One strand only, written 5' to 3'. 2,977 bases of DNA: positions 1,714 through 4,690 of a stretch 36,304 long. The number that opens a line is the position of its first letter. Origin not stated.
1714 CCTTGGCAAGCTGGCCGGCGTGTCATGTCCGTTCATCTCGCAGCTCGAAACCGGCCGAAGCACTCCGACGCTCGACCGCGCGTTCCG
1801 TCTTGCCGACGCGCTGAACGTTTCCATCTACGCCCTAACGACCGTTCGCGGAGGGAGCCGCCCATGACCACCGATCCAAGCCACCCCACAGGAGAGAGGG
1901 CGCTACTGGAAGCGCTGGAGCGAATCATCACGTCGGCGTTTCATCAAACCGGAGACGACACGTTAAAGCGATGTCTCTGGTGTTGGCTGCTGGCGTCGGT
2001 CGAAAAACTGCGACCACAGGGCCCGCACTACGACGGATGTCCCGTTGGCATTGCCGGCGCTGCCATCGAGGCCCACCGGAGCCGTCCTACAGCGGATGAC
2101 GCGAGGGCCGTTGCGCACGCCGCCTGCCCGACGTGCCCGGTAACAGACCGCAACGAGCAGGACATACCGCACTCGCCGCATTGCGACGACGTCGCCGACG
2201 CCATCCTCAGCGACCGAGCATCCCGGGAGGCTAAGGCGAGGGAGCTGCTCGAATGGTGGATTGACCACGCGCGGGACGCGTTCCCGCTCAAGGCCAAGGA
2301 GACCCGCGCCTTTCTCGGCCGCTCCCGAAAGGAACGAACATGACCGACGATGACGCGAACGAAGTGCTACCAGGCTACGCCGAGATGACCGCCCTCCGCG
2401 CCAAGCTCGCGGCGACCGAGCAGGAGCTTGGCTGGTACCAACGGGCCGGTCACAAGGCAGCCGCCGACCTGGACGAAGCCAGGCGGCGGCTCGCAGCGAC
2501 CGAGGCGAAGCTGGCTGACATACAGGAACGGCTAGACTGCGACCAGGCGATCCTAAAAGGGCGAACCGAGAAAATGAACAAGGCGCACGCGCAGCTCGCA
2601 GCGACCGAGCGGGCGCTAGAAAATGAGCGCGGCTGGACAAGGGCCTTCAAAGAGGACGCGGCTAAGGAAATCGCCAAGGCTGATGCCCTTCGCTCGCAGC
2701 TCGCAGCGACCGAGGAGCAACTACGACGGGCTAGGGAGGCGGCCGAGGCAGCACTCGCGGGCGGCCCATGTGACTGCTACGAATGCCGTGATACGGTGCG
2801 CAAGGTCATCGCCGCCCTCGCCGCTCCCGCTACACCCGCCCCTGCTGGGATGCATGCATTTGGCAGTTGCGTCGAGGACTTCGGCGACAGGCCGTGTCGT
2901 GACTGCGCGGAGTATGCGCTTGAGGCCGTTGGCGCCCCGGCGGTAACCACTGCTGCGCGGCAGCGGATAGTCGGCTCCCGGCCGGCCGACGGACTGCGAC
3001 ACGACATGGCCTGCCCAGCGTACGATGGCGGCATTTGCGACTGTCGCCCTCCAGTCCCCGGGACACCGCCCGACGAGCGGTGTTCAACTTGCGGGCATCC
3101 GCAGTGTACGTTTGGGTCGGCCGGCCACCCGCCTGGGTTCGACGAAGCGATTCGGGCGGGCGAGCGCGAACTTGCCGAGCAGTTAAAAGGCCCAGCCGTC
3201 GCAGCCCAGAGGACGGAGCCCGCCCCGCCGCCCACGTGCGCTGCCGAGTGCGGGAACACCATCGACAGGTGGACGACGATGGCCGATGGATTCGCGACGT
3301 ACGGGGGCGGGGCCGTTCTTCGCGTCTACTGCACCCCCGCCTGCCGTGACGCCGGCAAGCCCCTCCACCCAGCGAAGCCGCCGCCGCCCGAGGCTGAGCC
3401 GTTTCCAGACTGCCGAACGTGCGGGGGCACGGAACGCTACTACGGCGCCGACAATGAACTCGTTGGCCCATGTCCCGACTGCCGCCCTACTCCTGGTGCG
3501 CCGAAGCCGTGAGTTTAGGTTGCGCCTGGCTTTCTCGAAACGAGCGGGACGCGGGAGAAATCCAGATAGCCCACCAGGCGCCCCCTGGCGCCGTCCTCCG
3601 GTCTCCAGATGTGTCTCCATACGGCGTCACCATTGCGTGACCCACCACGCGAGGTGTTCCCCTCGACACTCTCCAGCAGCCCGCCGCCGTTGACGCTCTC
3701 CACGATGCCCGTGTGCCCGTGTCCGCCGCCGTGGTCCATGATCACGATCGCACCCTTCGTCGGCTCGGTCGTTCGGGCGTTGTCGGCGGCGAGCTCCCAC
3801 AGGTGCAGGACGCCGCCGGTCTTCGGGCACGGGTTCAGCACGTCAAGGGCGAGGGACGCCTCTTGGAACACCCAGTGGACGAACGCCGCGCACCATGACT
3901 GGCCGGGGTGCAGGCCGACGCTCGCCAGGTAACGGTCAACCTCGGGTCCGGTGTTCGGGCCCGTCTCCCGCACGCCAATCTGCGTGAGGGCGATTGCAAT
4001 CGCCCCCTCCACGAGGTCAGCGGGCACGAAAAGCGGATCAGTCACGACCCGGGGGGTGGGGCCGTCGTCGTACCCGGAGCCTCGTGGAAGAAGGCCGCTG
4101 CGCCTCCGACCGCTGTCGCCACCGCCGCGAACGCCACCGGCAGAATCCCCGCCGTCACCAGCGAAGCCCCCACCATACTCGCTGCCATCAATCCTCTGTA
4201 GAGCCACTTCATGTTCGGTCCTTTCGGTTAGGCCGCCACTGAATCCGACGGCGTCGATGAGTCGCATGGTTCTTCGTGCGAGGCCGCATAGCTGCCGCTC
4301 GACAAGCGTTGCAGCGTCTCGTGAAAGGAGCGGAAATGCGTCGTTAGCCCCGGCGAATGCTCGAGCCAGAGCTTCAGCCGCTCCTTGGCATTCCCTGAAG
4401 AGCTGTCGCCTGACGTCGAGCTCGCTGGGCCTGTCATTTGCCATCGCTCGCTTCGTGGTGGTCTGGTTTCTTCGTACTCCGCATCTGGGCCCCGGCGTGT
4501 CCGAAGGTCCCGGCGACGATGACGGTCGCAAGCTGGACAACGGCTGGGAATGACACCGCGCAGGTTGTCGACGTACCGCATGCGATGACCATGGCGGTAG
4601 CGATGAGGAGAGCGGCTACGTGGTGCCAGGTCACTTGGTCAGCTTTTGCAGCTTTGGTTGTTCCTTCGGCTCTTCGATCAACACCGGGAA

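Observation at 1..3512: Ten-gene translationally coupled operon of cysteine-rich proteins of unknown function, spanning the contig junction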

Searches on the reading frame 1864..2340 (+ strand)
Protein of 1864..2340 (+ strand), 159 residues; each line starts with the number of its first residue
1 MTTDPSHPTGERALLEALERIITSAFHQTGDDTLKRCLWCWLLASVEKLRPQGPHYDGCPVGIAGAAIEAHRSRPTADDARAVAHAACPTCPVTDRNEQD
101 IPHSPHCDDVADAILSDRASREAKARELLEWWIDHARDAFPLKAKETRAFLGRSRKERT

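Call 6: search_protein_families(library=pfam, proteins=[window:1864-2340:+], max_evalue=1)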
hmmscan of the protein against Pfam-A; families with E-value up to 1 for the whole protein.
window:1864-2340:+ (159 aa): 0 families

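Call 7: search_protein_families(library=phrogs, proteins=[window:1864-2340:+], max_evalue=1)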
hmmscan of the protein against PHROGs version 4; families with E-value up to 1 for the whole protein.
window:1864-2340:+ (159 aa): 0 families

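Call 34: search_solved_structures(query=window:1864-2340:+, max_evalue=1)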
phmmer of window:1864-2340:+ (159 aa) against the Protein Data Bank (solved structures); distinct sequences matched with E-value up to 1: 0.
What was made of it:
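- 1864..2343 (+): g8, 159 aa, 6 Cys (two CxxC). Its N-terminal 21-28 residues and its C-terminal ...KERT are shared with a 127-aa L001 protein. No family or PDB match (calls 6, 7, 34).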

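Call 61: search_protein_families(library=padloc, proteins=[window:1864-2340:+], max_evalue=0.1)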
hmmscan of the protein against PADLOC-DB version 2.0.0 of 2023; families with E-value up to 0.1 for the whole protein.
window:1864-2340:+ (159 aa): 0 families

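Call 62: search_protein_families(library=ncbifam, proteins=[window:1864-2340:+], max_evalue=0.1)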
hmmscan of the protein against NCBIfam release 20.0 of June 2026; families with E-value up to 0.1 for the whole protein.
window:1864-2340:+ (159 aa): 0 families

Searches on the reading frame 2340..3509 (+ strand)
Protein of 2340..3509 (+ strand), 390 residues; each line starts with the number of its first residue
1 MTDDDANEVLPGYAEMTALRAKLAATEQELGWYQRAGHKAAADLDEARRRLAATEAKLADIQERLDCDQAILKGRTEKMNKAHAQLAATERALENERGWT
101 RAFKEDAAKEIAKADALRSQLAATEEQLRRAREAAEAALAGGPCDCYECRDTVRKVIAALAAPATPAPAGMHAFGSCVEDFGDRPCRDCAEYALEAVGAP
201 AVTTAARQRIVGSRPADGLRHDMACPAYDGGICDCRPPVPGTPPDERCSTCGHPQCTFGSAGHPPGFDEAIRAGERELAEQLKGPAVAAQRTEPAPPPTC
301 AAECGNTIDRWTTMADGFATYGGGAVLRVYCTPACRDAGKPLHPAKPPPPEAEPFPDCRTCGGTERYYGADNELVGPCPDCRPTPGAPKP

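Call 6: search_protein_families(library=pfam, proteins=[window:2340-3509:+], max_evalue=1)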
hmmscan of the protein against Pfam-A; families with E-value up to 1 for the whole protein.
window:2340-3509:+ (390 aa): 5 families
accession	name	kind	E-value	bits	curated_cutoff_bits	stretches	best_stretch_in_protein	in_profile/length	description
PF15905.10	HMMR_N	-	0.00048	20.1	30.1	1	14-133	160-279/330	Hyaluronan mediated motility receptor N-terminal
PF01576.24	Myosin_tail_1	-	0.014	13.7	38.1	1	48-132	966-1050/1081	Myosin tail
PF23649.1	FKBP15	-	0.082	13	27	1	14-118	95-195/224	FK506-binding protein 15-like domain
PF19757.4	DUF6244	-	0.3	12.1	31.6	0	113-167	16-71/87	Family of unknown function (DUF6244)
PF02601.20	Exonuc_VII_L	-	0.62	9.9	35.9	1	23-130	149-261/315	Exonuclease VII, large subunit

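Call 7: search_protein_families(library=phrogs, proteins=[window:2340-3509:+], max_evalue=1)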
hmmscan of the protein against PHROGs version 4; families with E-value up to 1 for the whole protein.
window:2340-3509:+ (390 aa): 8 families
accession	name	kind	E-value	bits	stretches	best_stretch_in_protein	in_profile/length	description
phrog_20881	-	unknown function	0.047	14.5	1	14-66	84-136/189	-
phrog_1293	-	tail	0.078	11.7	1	49-182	36-153/1424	tail length tape measure protein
phrog_20763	-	unknown function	0.13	12.5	1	3-77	211-282/292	-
phrog_2335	-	tail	0.39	9.5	1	14-138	105-231/1536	tail length tape measure protein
phrog_305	-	tail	0.4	10.2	1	37-139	45-120/1001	tail length tape measure protein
phrog_10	-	head and packaging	0.56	10.1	1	52-160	259-345/752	major head protein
phrog_1107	-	tail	0.6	8.9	1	15-137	626-752/1252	tail length tape measure protein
phrog_7682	-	unknown function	0.73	11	0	297-344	28-74/80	-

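Call 10: find_encoding_contigs(protein=window:2340-3509:+, flank=10000, max_places=6)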
Protein window:2340-3509:+ (390 aa): no gene with exactly this product is on record in the collection.

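Call 11: find_related_loci(query=window:2340-3509:+, collection=viral_contigs, flank=10000)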
Query window:2340-3509:+ (390 aa) in viral_contigs; peptide patterns used: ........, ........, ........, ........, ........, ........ (x = any residue, [..] = any of these).
1 stretches matched a pattern, but none encodes a relative of the query by tblastn (E <= 1e-3).

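Call 12: find_homologous_proteins(query=window:2340-3509:+, max_evalue=0.001)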
Query window:2340-3509:+ (390 aa): 2 proteins with E <= 0.001 among 8000 candidates.
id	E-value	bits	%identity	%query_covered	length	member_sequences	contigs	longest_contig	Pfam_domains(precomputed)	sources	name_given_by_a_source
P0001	3.6e-261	885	100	100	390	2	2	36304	-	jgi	jgi:hypothetical protein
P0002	3.7e-38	150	82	20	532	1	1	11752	-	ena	-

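Call 13: find_encoding_contigs(protein=P0002, flank=10000)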
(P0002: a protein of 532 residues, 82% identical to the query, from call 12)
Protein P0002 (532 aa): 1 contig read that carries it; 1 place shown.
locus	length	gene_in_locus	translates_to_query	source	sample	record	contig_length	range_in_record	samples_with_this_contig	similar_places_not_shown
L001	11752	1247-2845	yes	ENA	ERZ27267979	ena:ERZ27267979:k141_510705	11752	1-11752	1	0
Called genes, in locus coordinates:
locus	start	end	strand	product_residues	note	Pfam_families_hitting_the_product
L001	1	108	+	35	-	?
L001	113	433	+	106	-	-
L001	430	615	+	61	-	-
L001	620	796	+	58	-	-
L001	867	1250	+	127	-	-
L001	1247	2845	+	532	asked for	-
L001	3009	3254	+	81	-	-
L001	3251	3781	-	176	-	PF05257:CHAP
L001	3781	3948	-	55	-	-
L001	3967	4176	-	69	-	-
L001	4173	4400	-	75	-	-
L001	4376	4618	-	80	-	-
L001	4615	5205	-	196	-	PF13472:Lipase_GDSL_2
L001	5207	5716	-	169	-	-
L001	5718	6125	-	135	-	-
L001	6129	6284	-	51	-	-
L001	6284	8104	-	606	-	-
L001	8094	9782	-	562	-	-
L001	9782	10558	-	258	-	-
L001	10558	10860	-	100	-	-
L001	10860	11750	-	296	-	?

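Call 14: find_encoding_contigs(protein=P0001, flank=10000)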
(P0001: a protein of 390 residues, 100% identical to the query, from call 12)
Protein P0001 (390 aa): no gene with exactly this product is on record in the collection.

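Call 33: search_solved_structures(query=window:2340-3509:+, max_evalue=1)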
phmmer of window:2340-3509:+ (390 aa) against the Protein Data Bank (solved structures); distinct sequences matched with E-value up to 1: 2.
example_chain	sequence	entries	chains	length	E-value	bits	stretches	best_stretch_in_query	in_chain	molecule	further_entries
5oi7_A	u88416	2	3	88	0.17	14.7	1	62-121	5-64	Centrosomal protein of 85 kDa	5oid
4xa6_A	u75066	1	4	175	0.49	13.1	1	45-135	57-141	Gp7-MYH7(1777-1855)-EB1 chimera protein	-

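Call 61: search_protein_families(library=padloc, proteins=[window:2340-3509:+], max_evalue=0.1)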
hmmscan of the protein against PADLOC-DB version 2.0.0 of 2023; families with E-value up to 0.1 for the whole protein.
window:2340-3509:+ (390 aa): 10 families
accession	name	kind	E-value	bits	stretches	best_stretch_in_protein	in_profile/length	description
PDLC03868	LmuB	-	0.0072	12.6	1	21-138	607-727/1035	-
PDLC00553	JetC2|JetC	-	0.0077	12.1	1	14-138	288-413/1361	DUF3584 domain; MukB-like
PDLC00551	JetC2|JetC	-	0.0099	11.7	1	22-133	340-977/1365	DUF3584 domain; MukB-like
PDLC00518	JetC1|JetC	-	0.015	11.1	1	15-139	313-438/1112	DUF3584 domain; MukB-like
PDLC00580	JetC3|JetC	-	0.025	10.8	1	14-138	720-845/1068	DUF3584 domain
PDLC00512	JetC1|JetC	-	0.025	10.6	1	20-137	702-818/1123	DUF3584 domain; MukB-like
PDLC02668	DndD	-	0.037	11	1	44-130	207-290/659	DndD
PDLC03924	MkoC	-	0.04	10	1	17-126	407-516/1136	-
PDLC00519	JetC1|JetC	-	0.079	9.1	1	17-130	266-378/1097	DUF3584 domain; MukB-like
PDLC02740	PbeC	-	0.089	9.6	0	40-135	214-309/648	PbeC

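Call 62: search_protein_families(library=ncbifam, proteins=[window:2340-3509:+], max_evalue=0.1)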
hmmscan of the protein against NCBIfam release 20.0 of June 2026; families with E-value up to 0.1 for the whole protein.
window:2340-3509:+ (390 aa): 8 families
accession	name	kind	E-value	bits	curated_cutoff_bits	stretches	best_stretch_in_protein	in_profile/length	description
NF045487.1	ASRP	equivalog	3.4e-05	22.7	300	1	6-132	110-459/593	archaea-specific SMC-related protein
TIGR02169.1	SMC_prok_A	equivalog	0.00054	17.8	729.4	1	15-132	232-350/1165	chromosome segregation protein SMC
TIGR02168.1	SMC_prok_B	equivalog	0.00055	17.8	567.35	1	19-132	747-860/1181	chromosome segregation protein SMC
NF046048.1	NlpC_P60_DIP1281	equivalog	0.0021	17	517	1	29-140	69-181/587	DIP1281 family NlpC/P60 protein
NF041035.1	Rad50_Halo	equivalog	0.017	13.5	1000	1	20-134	474-587/883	DNA double-strand break repair ATPase Rad50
TIGR03319.1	RNase_Y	equivalog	0.029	12.9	454.35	1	33-135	60-161/514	ribonuclease Y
NF006543.0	PRK09039.1-2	equivalog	0.032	14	305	1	15-137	55-170/350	peptidoglycan -binding protein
NF038350.1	taxis_HmpF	equivalog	0.072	11.4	200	1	20-132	175-287/553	pilus motility taxis protein HmpF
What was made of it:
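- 2340..3512 (+): g9, 390 aa, 21 Cys. Has an N-terminal coiled coil with four QLAATE repeats (spacing 84, 105, 105 nt; 2391-2722), then about six Cys clusters. The C-terminal part has two sub-modules: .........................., and the zinc ribbon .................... Only coiled-coil-type matches in the family libraries (calls 6, 61, 62).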

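Call 89: search_protein_families(library=pfam, proteins=[L001:113-430:+, L001:430-612:+, L001:620-793:+, L001:867-1247:+, L001:3009-3251:+, L001:1247-2842:+], max_evalue=0.01)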
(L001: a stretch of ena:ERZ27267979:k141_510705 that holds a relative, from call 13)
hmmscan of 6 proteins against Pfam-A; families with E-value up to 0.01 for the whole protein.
L001:113-430:+ (106 aa): 0 families

L001:430-612:+ (61 aa): 0 families

L001:620-793:+ (58 aa): 0 families

L001:867-1247:+ (127 aa): 0 families

L001:3009-3251:+ (81 aa): 0 families

L001:1247-2842:+ (532 aa): 0 families

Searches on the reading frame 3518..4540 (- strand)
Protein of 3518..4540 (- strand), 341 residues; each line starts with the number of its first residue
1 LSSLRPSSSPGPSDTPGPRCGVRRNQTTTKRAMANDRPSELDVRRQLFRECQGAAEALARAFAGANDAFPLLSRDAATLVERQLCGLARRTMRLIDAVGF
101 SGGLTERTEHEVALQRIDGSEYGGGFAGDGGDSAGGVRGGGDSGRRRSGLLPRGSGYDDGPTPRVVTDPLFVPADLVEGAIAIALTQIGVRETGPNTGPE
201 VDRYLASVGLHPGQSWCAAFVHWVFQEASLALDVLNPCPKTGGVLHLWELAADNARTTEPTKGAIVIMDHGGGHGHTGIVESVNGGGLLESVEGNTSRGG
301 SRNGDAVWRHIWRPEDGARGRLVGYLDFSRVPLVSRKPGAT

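Call 17: find_related_loci(query=window:3518-4540:-, collection=viral_contigs, flank=10000)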
Query window:3518-4540:- (341 aa) in viral_contigs; peptide patterns used: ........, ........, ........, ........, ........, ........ (x = any residue, [..] = any of these).
18 stretches matched a pattern; 11 encode a relative of the query (tblastn E <= 1e-3); 11 distinct loci.
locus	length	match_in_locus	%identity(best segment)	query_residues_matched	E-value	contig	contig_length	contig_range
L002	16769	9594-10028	41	166-309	8e-24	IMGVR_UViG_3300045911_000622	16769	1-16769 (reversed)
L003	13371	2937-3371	41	166-309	8e-24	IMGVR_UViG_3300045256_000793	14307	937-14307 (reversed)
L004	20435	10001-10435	41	166-309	8e-24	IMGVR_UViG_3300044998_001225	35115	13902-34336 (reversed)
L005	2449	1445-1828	36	182-308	7e-20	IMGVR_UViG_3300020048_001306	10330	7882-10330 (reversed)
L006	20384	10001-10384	36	182-308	7e-20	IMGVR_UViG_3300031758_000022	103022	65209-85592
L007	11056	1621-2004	35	182-308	6e-19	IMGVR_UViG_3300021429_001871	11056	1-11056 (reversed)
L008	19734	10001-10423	41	171-308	2e-18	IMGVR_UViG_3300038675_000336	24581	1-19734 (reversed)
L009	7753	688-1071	36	182-308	3e-18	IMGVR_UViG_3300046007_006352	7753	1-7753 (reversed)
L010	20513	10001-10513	31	147-309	8e-18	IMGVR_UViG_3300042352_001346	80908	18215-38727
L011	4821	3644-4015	36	186-308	2e-13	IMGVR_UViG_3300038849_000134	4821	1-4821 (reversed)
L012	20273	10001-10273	32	194-289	1e-6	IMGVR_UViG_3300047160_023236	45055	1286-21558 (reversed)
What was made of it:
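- Tried and rejected: IMG/VR scans with g9 and the lysin found no close relatives (calls 11, 17).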

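Call 20: find_related_loci(query=A1, collection=metagenome_contigs, flank=10000)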
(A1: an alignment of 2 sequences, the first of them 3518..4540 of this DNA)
Query A1 (341 aa) in metagenome_contigs; peptide patterns used: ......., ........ (x = any residue, [..] = any of these).
294 stretches matched a pattern; 1 encode a relative of the query (tblastn E <= 1e-3); 1 distinct loci.
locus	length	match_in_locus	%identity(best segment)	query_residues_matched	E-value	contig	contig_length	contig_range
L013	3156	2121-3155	75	2-340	5e-159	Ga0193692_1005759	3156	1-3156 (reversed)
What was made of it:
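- Tried and rejected: The metagenome scan returned one lysin-only contig (call 20).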

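Call 30: find_related_loci(query=A1, collection=genome_contigs, flank=10000)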
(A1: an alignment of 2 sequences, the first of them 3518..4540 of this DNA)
Query A1 (341 aa) in genome_contigs; peptide patterns used: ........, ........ (x = any residue, [..] = any of these).
97 stretches matched a pattern, but none encodes a relative of the query by tblastn (E <= 1e-3).

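Call 79: search_protein_families(library=pfam, proteins=[window:3518-4540:-], max_evalue=0.05)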
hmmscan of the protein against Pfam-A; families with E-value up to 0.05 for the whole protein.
window:3518-4540:- (341 aa): 1 family
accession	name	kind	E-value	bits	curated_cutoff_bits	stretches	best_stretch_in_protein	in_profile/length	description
PF05257.22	CHAP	-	2.7e-11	44.2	26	1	213-295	5-81/81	CHAP domain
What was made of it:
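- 3515..4540 (-): CHAP-domain endolysin, convergent on g9. The two stop codons are 2 nt apart. Pfam CHAP, E 2.7e-11 (call 79).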
